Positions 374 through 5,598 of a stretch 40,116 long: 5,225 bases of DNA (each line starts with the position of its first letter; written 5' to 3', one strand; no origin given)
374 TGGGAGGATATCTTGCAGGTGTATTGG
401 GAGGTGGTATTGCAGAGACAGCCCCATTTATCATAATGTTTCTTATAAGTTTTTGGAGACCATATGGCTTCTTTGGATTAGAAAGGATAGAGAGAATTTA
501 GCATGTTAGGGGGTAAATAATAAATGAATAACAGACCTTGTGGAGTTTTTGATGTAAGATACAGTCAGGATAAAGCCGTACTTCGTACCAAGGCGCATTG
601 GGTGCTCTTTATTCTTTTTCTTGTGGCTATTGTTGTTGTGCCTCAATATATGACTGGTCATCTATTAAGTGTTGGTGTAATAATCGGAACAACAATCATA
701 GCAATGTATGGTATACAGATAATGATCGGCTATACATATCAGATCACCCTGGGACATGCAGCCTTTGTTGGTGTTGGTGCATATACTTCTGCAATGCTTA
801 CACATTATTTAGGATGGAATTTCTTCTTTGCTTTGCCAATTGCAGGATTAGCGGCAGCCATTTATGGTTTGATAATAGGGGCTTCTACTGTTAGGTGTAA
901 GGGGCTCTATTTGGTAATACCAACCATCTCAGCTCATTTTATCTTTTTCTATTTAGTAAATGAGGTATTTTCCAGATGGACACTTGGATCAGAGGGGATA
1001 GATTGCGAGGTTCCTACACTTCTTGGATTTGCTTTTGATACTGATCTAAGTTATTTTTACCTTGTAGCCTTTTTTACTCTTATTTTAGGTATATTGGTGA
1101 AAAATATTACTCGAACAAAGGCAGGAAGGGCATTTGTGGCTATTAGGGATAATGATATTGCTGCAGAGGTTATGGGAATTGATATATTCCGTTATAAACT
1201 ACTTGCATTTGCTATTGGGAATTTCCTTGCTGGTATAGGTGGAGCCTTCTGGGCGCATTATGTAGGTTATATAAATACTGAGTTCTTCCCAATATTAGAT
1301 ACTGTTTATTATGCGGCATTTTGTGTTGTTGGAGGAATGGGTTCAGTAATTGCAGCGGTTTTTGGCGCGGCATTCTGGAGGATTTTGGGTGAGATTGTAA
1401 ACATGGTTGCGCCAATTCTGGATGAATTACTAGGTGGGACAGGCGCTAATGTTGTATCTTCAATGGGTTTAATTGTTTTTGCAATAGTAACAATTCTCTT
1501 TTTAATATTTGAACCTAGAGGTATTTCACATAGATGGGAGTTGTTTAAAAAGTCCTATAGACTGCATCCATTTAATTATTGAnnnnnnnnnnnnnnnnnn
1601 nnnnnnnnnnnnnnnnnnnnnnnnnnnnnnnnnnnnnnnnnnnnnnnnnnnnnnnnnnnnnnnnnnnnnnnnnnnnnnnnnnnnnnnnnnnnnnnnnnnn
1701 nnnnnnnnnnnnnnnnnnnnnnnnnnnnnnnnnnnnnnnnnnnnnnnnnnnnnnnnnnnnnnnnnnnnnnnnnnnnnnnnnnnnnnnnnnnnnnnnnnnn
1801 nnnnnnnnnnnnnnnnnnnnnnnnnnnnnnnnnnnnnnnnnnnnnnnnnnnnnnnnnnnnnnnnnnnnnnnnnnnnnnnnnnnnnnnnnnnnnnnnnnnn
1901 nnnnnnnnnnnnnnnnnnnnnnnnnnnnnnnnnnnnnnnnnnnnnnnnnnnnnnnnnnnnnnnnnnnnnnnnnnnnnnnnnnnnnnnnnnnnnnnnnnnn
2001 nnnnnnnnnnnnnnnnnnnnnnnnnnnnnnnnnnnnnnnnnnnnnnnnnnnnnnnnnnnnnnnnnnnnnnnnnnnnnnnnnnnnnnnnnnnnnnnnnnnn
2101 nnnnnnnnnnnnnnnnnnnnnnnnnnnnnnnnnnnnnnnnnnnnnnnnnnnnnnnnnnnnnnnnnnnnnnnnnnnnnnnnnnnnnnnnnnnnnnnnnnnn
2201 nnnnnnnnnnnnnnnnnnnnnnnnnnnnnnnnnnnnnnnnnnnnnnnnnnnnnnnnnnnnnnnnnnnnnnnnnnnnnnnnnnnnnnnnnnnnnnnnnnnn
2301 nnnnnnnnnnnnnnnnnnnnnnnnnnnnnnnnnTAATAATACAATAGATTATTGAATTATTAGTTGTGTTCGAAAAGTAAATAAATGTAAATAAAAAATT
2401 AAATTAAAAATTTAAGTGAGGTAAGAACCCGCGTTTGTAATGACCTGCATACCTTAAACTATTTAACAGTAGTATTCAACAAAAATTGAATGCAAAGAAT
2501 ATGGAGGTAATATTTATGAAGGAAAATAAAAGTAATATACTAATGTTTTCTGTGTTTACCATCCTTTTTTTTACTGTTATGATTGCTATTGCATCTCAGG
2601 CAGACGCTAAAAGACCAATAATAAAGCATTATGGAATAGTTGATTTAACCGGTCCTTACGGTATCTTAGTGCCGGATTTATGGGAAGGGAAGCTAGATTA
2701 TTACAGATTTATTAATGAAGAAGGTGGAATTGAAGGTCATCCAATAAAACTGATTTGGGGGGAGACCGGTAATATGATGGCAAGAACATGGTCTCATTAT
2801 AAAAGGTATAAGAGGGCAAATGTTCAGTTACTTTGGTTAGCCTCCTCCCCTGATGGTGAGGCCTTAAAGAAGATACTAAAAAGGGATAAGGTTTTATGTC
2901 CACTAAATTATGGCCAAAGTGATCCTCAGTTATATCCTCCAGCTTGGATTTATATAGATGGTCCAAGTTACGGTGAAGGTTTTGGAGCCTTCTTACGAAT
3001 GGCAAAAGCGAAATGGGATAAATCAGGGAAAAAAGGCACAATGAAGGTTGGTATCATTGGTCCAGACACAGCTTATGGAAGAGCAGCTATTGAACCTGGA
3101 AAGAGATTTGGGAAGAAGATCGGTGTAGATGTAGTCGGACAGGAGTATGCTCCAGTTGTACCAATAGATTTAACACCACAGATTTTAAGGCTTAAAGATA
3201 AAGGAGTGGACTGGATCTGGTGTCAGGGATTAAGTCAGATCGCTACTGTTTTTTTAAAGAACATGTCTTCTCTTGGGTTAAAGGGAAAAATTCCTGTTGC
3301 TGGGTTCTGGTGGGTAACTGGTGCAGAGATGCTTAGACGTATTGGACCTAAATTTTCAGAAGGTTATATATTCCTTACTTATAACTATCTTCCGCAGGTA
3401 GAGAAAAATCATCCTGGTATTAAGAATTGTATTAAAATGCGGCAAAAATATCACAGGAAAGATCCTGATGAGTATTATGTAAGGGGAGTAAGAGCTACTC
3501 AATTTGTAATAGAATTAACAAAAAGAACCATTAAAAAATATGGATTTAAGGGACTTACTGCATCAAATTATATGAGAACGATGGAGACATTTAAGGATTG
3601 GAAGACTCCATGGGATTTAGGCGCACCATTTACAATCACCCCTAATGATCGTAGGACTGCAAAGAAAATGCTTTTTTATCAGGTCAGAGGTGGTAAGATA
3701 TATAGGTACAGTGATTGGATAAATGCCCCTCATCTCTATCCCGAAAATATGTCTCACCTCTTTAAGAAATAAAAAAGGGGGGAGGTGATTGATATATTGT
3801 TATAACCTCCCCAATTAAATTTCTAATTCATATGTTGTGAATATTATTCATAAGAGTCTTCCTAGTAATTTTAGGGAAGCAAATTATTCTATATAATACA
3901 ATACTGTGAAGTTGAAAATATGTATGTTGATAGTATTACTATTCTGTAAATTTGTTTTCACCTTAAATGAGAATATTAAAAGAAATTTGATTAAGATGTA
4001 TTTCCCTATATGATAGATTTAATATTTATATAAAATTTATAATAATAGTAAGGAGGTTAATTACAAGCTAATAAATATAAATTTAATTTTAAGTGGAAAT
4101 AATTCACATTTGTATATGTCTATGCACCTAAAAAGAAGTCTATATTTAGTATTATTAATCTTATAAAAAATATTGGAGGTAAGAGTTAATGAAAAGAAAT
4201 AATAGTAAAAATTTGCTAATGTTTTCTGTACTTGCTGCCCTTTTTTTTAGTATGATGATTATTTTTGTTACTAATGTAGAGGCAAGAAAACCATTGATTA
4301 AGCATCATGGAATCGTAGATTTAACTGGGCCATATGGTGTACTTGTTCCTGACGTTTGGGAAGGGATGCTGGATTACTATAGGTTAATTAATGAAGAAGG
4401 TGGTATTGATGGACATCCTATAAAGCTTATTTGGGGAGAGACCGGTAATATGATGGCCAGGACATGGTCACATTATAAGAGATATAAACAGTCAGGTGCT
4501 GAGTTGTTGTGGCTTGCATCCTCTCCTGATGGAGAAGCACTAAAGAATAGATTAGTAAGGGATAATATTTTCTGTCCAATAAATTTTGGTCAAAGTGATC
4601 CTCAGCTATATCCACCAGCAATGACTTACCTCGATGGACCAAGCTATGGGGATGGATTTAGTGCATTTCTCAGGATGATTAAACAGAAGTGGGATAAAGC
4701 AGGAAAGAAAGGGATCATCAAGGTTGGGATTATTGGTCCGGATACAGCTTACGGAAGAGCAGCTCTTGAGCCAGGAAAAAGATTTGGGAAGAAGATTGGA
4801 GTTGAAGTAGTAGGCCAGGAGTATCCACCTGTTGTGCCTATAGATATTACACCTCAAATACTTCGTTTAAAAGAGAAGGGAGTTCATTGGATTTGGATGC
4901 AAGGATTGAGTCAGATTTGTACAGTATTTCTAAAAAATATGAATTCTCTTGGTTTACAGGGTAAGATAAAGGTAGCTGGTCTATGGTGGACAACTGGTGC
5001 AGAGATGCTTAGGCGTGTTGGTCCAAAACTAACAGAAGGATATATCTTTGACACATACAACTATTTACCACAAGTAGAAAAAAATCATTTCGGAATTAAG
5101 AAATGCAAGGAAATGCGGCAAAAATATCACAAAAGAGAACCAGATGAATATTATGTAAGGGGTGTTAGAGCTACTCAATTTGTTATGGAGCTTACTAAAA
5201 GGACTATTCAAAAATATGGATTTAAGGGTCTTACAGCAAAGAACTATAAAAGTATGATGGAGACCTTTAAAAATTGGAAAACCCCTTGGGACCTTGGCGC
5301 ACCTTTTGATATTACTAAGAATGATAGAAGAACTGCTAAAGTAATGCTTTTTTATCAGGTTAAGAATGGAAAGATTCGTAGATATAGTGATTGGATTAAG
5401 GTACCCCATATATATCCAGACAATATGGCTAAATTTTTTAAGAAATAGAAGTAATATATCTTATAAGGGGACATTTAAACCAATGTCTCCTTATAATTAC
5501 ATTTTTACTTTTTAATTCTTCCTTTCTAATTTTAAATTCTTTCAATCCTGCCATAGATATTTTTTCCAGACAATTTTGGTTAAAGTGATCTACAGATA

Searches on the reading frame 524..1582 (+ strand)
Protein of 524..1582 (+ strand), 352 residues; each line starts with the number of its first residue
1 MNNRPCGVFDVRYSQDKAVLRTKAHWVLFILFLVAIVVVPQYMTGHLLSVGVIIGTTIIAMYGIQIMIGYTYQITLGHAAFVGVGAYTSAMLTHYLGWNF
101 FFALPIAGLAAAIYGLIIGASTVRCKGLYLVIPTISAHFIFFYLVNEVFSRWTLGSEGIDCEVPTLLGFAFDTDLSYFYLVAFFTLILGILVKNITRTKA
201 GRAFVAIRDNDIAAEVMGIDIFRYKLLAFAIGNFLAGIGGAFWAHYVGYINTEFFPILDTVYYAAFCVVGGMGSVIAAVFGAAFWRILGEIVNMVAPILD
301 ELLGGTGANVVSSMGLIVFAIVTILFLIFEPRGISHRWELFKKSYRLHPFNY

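Call 7: search_protein_families(library=pfam, proteins=[window:524-1582:+], max_evalue=0.001)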
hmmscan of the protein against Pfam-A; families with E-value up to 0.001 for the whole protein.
window:524-1582:+ (352 aa): 1 family
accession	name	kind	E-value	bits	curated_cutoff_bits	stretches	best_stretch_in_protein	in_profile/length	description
PF02653.21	BPD_transp_2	-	3.7e-35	121.8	26.8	1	53-325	8-267/269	Branched-chain amino acid transport system / permease component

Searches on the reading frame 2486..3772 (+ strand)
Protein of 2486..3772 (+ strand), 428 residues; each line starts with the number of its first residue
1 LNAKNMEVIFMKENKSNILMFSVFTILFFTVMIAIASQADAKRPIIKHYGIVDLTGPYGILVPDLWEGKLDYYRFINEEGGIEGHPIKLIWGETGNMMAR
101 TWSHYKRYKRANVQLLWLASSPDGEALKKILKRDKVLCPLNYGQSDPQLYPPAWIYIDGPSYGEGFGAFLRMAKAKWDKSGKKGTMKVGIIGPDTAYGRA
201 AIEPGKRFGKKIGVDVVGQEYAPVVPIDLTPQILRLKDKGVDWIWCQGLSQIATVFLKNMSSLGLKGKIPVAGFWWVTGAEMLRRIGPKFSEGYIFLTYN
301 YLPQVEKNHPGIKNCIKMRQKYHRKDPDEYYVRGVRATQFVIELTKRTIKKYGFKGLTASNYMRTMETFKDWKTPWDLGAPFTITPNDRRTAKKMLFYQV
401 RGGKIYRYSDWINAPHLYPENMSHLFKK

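Call 7: search_protein_families(library=pfam, proteins=[window:2486-3772:+], max_evalue=0.001)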
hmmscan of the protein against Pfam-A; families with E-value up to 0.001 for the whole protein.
window:2486-3772:+ (428 aa): 2 families
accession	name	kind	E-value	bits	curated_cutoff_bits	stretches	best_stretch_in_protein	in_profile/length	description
PF13458.12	Peripla_BP_6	-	4.9e-40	138.7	31.7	1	51-404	7-343/343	Periplasmic binding protein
PF13433.12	Peripla_BP_5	-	6.8e-06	25.9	27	1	184-355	133-297/363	Periplasmic binding protein domain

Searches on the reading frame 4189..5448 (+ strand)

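Call 7: search_protein_families(library=pfam, proteins=[window:4189-5448:+], max_evalue=0.001)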
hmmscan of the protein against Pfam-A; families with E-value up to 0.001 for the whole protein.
window:4189-5448:+ (419 aa): 2 families
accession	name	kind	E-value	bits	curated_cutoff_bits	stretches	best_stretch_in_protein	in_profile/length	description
PF13458.12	Peripla_BP_6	-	6.8e-38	131.6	31.7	1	42-394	7-342/343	Periplasmic binding protein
PF13433.12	Peripla_BP_5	-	0.0005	19.7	27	0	177-348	134-299/363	Periplasmic binding protein domain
